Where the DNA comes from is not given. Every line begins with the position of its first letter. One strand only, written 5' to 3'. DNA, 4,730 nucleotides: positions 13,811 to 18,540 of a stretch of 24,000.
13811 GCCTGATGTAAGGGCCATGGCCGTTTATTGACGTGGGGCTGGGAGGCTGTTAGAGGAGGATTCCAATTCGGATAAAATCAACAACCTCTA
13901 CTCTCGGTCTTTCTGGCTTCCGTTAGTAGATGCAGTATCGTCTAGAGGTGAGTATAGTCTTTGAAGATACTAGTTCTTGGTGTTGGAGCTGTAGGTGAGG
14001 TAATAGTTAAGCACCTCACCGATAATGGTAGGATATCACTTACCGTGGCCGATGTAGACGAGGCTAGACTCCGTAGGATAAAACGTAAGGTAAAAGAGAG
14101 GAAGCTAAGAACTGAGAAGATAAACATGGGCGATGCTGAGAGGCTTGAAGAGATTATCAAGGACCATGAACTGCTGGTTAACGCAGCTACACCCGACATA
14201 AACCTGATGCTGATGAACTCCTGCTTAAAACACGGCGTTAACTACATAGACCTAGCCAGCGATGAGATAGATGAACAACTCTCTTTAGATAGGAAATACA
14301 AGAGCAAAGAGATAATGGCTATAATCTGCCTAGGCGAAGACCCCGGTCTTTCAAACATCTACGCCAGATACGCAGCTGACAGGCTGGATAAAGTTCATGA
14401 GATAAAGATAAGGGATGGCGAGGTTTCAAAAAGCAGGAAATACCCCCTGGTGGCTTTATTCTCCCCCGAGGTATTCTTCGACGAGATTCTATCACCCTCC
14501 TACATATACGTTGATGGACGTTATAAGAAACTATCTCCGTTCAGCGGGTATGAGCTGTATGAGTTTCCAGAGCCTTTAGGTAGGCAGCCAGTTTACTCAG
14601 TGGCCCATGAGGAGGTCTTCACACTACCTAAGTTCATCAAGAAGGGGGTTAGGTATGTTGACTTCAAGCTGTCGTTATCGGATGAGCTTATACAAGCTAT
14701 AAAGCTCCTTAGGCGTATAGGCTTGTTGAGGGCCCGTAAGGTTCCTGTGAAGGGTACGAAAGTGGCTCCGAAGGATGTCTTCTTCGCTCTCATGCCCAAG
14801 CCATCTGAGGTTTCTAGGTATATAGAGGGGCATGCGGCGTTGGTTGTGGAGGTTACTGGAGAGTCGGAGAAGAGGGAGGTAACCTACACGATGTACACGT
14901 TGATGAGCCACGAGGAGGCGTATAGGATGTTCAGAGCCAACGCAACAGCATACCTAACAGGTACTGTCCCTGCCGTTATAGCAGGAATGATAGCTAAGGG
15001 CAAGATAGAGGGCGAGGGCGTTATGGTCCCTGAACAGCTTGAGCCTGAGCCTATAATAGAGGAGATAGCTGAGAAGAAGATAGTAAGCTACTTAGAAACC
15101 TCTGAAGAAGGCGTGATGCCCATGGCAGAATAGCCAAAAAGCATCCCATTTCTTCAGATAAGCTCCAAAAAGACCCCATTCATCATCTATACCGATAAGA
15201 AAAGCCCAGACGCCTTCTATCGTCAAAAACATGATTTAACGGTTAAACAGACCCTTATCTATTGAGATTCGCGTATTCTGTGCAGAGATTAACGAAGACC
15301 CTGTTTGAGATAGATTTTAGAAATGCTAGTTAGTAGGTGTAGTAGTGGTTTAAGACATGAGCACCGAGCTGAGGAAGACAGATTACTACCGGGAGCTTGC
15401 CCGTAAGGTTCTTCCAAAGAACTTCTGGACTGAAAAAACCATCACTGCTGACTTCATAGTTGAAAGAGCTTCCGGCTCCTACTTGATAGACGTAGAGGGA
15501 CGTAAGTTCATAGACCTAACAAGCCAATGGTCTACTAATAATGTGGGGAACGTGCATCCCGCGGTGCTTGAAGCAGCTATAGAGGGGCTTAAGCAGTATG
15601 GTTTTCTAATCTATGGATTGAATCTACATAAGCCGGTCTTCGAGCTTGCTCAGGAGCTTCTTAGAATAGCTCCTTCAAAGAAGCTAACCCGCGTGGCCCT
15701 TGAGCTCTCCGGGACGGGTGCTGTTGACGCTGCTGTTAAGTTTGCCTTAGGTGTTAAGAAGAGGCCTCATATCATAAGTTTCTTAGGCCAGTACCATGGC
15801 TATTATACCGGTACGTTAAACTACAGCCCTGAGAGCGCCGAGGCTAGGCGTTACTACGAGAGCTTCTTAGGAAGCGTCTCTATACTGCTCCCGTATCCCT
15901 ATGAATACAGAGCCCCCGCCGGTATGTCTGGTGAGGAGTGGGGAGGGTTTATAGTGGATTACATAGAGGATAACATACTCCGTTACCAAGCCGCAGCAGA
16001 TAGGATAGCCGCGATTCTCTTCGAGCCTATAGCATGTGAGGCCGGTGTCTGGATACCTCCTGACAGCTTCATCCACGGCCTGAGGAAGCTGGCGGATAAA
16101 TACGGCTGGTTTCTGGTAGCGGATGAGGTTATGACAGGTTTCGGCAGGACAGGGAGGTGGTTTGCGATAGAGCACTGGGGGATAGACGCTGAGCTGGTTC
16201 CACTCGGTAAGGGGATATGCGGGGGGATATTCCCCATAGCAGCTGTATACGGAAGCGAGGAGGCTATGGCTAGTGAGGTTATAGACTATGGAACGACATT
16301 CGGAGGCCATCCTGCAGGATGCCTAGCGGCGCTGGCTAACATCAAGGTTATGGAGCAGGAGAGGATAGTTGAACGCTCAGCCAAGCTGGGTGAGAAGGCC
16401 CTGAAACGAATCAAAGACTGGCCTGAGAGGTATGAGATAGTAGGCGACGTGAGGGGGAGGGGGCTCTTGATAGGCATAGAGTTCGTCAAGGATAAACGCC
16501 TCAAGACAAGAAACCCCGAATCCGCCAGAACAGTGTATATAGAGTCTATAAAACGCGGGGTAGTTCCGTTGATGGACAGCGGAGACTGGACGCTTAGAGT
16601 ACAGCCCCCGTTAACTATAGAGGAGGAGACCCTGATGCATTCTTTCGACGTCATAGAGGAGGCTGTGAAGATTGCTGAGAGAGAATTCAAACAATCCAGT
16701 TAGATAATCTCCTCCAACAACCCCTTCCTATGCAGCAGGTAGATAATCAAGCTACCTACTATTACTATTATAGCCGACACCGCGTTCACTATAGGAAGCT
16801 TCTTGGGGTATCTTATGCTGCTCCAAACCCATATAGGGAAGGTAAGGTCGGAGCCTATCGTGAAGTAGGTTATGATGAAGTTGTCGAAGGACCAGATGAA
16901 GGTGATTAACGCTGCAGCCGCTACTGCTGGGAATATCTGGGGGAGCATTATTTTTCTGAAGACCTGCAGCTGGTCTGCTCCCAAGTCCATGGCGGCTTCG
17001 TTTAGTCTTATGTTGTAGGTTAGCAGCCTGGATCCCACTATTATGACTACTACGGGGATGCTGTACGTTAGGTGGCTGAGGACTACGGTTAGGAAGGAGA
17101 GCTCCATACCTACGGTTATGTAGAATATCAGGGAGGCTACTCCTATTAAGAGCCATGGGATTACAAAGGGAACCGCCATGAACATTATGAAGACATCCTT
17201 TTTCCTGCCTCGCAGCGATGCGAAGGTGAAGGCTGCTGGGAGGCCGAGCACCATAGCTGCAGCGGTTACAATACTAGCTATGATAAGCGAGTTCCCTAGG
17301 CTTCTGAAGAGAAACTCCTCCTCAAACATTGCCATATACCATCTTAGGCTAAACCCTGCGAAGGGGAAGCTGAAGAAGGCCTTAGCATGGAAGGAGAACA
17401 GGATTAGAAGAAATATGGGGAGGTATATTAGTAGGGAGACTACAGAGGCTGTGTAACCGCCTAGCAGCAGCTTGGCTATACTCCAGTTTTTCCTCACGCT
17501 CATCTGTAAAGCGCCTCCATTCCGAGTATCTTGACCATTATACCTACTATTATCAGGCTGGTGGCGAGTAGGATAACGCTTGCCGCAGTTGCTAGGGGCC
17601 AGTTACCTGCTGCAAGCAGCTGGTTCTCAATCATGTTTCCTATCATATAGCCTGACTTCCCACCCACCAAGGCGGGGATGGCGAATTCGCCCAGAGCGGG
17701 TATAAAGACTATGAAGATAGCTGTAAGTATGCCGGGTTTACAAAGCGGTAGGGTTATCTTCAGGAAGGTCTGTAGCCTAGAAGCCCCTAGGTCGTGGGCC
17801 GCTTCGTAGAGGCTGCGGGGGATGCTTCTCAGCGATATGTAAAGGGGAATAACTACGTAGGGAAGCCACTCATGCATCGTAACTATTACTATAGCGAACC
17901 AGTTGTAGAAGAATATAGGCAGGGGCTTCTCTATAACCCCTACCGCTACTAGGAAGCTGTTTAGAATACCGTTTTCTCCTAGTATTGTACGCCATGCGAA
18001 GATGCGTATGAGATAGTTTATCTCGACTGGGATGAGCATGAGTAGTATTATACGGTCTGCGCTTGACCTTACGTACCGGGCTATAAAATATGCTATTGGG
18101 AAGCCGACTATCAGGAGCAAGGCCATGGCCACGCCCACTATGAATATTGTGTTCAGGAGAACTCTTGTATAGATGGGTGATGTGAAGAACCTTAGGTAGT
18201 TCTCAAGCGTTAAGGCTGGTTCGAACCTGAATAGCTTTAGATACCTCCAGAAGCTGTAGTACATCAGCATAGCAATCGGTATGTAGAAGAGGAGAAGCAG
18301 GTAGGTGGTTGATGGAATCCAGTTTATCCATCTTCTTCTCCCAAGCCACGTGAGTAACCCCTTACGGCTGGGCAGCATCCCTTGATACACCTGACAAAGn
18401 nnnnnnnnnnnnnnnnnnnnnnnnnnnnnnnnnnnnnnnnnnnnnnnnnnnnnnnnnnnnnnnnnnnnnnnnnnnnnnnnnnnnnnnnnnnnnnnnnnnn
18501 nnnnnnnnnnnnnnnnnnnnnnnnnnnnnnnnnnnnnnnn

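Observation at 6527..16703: Polyamine-type enzyme core with an unusual gene set: two SDH/CASDH-like reductases, a pyruvoyl decarboxylase and two class-III aminotransferases, ringed by three Pot-type importers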

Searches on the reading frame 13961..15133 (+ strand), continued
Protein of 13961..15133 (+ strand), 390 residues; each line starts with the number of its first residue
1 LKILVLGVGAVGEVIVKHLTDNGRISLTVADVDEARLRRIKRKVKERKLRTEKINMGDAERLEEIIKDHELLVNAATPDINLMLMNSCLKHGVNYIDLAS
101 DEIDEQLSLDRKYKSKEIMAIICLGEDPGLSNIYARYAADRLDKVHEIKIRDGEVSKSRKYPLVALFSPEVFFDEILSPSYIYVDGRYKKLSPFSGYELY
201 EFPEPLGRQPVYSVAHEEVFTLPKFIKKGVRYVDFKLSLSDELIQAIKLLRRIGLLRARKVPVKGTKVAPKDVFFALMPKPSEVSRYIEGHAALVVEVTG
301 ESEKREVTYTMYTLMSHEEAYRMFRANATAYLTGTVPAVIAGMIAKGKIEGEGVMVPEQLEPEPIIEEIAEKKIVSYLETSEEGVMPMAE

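Call 85: find_encoding_contigs(protein=P0012, flank=9000, max_places=1)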
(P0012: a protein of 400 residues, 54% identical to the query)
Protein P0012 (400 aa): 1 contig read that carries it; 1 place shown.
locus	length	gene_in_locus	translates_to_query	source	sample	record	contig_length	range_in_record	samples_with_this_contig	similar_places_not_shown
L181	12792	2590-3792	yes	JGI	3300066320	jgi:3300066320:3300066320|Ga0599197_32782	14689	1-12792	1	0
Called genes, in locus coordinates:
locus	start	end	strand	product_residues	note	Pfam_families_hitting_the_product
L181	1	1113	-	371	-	?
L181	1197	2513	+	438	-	PF00202:Aminotran_3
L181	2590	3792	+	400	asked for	PF03435:Sacchrp_dh_NADP, PF16653:Sacchrp_dh_C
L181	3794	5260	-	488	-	PF00171:Aldedh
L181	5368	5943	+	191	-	PF00579:tRNA-synt_1b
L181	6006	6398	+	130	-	-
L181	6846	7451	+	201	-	PF00081:Sod_Fe_N, PF02777:Sod_Fe_C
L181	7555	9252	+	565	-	-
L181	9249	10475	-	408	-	PF07690:MFS_1, PF00083:Sugar_tr (weak), PF07690:MFS_1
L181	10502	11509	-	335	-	PF26466:DNA_primase_lrg_N, PF04104:DNA_primase_lrg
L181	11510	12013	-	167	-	PF12917:YfbR-like, PF13023:HD_3, PF01966:HD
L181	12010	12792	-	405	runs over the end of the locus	PF00733:Asn_synthase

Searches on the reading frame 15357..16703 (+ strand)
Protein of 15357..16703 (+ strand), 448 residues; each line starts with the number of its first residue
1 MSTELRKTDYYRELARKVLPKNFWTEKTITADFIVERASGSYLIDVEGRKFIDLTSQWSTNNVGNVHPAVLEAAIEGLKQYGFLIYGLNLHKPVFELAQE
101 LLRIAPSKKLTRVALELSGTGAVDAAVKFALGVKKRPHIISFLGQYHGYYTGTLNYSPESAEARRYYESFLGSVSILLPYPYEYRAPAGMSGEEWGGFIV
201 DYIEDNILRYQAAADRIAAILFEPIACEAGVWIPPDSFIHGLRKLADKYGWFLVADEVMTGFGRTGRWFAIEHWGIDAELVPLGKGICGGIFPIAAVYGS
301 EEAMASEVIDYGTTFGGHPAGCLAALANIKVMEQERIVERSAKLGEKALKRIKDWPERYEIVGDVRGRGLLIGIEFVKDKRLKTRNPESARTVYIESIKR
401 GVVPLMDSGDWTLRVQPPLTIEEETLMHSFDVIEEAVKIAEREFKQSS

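Call 4: search_protein_families(library=pfam, proteins=[window:15357-16703:+], max_evalue=0.01)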
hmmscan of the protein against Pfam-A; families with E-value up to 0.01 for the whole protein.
window:15357-16703:+ (448 aa): 1 family
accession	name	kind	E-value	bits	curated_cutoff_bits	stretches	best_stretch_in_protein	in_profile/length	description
PF00202.27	Aminotran_3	-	2.4e-91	306.9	30.5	1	33-437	11-403/403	Aminotransferase class-III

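Call 5: search_protein_families(library=ncbifam, proteins=[window:15357-16703:+], max_evalue=0.01)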
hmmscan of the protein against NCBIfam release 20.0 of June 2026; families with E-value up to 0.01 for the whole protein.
window:15357-16703:+ (448 aa): 69 families (the best 25 are shown)
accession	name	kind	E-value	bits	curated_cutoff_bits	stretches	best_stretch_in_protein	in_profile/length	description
NF004426.0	PRK05769.1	equivalog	9.1e-104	347.7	552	1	31-438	36-438/441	acetyl ornithine aminotransferase family protein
NF006228.0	PRK08360.1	equivalog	2.3e-95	319.9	608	1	31-441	23-428/443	aspartate aminotransferase family protein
NF005993.0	PRK08117.1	subfamily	1.8e-92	310.2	574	1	30-439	24-429/433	aspartate aminotransferase family protein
NF006368.0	PRK08593.1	equivalog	8.8e-84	281.7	570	1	32-441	27-433/448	aspartate aminotransferase family protein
NF005376.0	PRK06918.1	equivalog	2e-80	270.4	676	1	31-441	36-445/451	4-aminobutyrate--2-oxoglutarate transaminase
NF045634.1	LeuMetRace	equivalog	3.1e-79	266.7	800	1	29-440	21-427/432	leucine/methionine racemase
TIGR00700.1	GABAtrnsam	equivalog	1.1e-75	254.8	506.65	1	29-437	13-418/420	4-aminobutyrate--2-oxoglutarate transaminase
NF004718.0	PRK06062.1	subfamily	3e-75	253.5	472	1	24-443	31-452/454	hypothetical protein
NF004714.0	PRK06058.1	subfamily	1.1e-73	248.5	639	1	33-438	44-445/447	4-aminobutyrate--2-oxoglutarate transaminase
NF049939.1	HyAminethphonNHLyPbfA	equivalog_domain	1.3e-71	241.4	525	1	35-438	47-440/442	(R)-1-hydroxy-2-aminoethylphosphonate ammonia-lyase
NF005683.0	PRK07481.1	subfamily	2.2e-71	241.2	575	1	25-440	22-450/453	hypothetical protein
NF004171.0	PRK05639.1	equivalog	5.7e-68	229.8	639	1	34-439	38-443/457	alanine/serine racemase family protein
NF005692.0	PRK07495.1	equivalog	2.2e-64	217.7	724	1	29-440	20-422/425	4-aminobutyrate--2-oxoglutarate transaminase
NF005985.0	PRK08088.1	equivalog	4.6e-64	216.7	713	1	34-438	26-422/426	4-aminobutyrate--2-oxoglutarate transaminase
TIGR00707.1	argD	subfamily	4.7e-64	216.6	410.05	2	211-437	165-380/381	acetylornithine/succinylornithine family transaminase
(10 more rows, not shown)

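Call 9: find_encoding_contigs(protein=window:15357-16703:+, flank=10000, max_places=6)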
Protein window:15357-16703:+ (448 aa): 5 contigs read that carry it; 4 places shown.
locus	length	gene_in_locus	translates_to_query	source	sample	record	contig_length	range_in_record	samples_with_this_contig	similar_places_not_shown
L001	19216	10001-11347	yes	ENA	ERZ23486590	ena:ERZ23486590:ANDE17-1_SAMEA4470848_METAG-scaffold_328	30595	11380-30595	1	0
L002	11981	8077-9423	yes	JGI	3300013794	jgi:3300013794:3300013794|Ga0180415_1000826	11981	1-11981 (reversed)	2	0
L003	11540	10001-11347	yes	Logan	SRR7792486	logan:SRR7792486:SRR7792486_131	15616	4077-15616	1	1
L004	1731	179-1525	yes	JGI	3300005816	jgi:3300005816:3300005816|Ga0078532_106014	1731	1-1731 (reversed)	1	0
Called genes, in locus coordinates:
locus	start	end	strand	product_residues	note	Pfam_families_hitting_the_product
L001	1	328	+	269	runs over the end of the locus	PF00005:ABC_tran, PF02463:SMC_N, PF13304:AAA_21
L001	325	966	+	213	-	PF01895:PhoU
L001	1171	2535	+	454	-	PF00202:Aminotran_3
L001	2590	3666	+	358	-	PF00005:ABC_tran, PF08402:TOBE_2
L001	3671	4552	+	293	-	PF00528:BPD_transp_1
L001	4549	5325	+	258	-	PF00528:BPD_transp_1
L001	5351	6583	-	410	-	PF01547:SBP_bac_1 (weak), PF13416:SBP_bac_8, PF13343:SBP_bac_6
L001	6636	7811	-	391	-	PF01073:3Beta_HSD (weak), PF03435:Sacchrp_dh_NADP, PF16653:Sacchrp_dh_C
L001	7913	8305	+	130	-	PF02675:AdoMet_dc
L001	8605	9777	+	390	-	PF03435:Sacchrp_dh_NADP, PF16653:Sacchrp_dh_C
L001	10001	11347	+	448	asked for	PF00202:Aminotran_3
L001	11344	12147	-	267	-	PF00528:BPD_transp_1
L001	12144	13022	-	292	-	PF00528:BPD_transp_1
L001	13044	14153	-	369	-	PF00005:ABC_tran, PF17912:OB_MalK (weak), PF08402:TOBE_2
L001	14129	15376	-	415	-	PF13416:SBP_bac_8, PF13343:SBP_bac_6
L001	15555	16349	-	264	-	PF00528:BPD_transp_1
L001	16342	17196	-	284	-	PF00528:BPD_transp_1 (weak)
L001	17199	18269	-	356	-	PF00005:ABC_tran, PF08402:TOBE_2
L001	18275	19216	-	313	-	?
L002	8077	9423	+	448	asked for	PF00202:Aminotran_3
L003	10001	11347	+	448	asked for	PF00202:Aminotran_3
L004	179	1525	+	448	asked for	PF00202:Aminotran_3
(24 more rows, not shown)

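Call 37: search_solved_structures(query=window:15357-16703:+, max_evalue=1e-60)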
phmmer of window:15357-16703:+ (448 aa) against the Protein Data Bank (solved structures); distinct sequences matched with E-value up to 1e-60: 3.
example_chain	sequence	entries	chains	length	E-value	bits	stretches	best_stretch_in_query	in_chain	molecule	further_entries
7vno_A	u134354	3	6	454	1.9e-75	257.8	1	33-441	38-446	454aa long hypothetical 4-aminobutyrate aminotransferase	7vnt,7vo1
9wrf_A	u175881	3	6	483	8.1e-75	255.7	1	33-440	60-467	Broad substrate specificity amino-acid racemase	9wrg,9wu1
9wqz_A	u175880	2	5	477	1.7e-65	225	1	33-438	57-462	Alanine/serine racemase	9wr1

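Call 80: search_protein_families(library=pfam, proteins=[L001:18275-19216:-], max_evalue=0.001)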
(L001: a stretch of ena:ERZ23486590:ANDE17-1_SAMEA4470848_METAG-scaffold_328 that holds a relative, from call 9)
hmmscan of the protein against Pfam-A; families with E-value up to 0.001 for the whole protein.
L001:18275-19216:- (313 aa): 3 families
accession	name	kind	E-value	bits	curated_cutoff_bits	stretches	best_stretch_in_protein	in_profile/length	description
PF13416.11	SBP_bac_8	-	1.9e-19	71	27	1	24-266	20-265/279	Bacterial extracellular solute-binding protein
PF13343.11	SBP_bac_6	-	4.2e-09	36.7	24.6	1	46-266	19-223/245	Bacterial extracellular solute-binding protein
PF01547.30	SBP_bac_1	-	2.6e-08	34.7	26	1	55-250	68-306/307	Bacterial extracellular solute-binding protein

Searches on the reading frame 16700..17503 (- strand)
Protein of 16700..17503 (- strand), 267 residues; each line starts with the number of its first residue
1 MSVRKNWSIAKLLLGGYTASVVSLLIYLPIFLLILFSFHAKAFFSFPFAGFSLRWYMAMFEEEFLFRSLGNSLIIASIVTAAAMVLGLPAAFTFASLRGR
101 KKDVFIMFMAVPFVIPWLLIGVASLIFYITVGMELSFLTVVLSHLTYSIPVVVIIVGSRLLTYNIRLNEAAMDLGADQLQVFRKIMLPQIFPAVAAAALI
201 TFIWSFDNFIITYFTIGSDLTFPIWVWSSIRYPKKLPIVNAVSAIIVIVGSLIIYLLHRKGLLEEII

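Call 44: search_protein_families(library=ncbifam, proteins=[window:16700-17503:-], max_evalue=1e-20)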
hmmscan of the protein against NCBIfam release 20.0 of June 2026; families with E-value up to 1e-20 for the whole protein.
window:16700-17503:- (267 aa): 3 families
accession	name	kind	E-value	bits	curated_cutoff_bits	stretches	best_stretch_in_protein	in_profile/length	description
NF007047.0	PRK09500.1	equivalog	1.5e-42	146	326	1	11-256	4-246/257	spermidine/putrescine ABC transporter permease PotC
NF043073.1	MMSYN1_0195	equivalog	5.7e-36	124.1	1250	1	17-254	9-241/1021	spermidine/putrescine ABC transporter permease/substrate-binding protein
NF007889.0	PRK10592.1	equivalog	4.1e-33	115.2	476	1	3-255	7-258/281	putrescine ABC transporter permease PotI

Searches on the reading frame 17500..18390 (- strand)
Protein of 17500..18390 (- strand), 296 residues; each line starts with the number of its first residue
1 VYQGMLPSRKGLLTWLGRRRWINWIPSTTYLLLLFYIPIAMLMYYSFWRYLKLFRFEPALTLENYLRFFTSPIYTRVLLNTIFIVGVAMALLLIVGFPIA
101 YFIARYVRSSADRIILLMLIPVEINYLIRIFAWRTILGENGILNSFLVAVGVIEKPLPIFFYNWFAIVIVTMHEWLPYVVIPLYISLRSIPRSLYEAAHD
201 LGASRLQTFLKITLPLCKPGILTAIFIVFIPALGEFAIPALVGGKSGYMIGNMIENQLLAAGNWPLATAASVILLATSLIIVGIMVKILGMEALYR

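Call 44: search_protein_families(library=ncbifam, proteins=[window:17500-18390:-], max_evalue=1e-20)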
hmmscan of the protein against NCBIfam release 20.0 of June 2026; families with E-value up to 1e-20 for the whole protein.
window:17500-18390:- (296 aa): 4 families
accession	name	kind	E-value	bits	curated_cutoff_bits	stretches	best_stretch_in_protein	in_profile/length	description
NF007044.0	PRK09497.1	equivalog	1.9e-53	181.8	348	1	29-286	17-268/285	spermidine/putrescine ABC transporter permease PotB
NF007963.0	PRK10683.1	equivalog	1.6e-49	169.1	489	1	56-285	77-303/317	putrescine ABC transporter permease PotH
NF043074.1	MMSYN1_0196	equivalog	8.1e-26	90.9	350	1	23-286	13-260/277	spermidine/putrescine ABC transporter permease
TIGR03262.1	PhnU2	equivalog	4.4e-22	78.4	593.25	1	29-285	12-253/546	putative 2-aminoethylphosphonate ABC transporter permease subunit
